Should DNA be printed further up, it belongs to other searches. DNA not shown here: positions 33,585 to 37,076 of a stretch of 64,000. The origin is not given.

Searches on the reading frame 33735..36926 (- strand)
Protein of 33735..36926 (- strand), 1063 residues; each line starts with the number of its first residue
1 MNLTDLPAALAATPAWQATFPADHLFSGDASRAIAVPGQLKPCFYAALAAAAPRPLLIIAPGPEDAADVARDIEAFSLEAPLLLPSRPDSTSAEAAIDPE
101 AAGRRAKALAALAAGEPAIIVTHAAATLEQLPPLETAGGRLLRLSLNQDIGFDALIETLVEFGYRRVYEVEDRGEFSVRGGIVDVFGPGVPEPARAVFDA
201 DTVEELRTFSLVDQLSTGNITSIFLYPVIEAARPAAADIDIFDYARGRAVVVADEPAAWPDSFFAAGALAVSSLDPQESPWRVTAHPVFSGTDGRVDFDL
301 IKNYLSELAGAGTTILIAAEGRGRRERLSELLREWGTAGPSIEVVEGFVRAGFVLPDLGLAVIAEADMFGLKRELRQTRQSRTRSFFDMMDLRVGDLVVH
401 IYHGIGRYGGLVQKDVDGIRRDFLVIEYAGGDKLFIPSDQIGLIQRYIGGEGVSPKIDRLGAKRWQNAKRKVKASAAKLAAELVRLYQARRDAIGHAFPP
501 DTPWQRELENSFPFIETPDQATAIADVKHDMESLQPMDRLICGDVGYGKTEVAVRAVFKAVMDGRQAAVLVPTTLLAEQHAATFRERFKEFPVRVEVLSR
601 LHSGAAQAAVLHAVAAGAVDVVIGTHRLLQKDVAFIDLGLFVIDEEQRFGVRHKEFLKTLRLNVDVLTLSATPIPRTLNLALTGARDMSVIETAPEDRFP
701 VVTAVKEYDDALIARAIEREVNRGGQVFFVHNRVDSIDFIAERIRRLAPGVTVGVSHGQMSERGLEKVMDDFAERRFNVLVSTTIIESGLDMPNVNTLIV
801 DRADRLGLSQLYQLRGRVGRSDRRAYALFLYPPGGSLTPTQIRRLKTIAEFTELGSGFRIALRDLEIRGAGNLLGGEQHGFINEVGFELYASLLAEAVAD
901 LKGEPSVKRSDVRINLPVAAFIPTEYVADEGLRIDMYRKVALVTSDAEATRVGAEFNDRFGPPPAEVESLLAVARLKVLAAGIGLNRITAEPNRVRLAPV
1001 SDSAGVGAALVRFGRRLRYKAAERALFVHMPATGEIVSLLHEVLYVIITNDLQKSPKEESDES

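Call 35: search_protein_families(library=pfam, proteins=[window:33735-36926:-], max_evalue=0.00001)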
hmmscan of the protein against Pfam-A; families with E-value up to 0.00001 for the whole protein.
window:33735-36926:- (1063 aa): 5 families
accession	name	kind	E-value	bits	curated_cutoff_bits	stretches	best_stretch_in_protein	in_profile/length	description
PF00270.35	DEAD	-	1.8e-24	86.8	26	1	517-678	1-164/167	DEAD/DEAH box helicase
PF03461.20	TRCF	-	5.2e-22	78.4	25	1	916-998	1-83/95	TRCF domain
PF02559.22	CarD_TRCF_RID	-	5.2e-20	71.7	23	1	392-448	1-57/57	CarD-like/TRCF RID domain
PF00271.37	Helicase_C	-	4.8e-19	69.1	23.5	1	717-821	10-109/110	Helicase conserved C-terminal domain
PF17757.6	UvrB_inter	-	3e-16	59.7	22.9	1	142-228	1-88/91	UvrB interaction domain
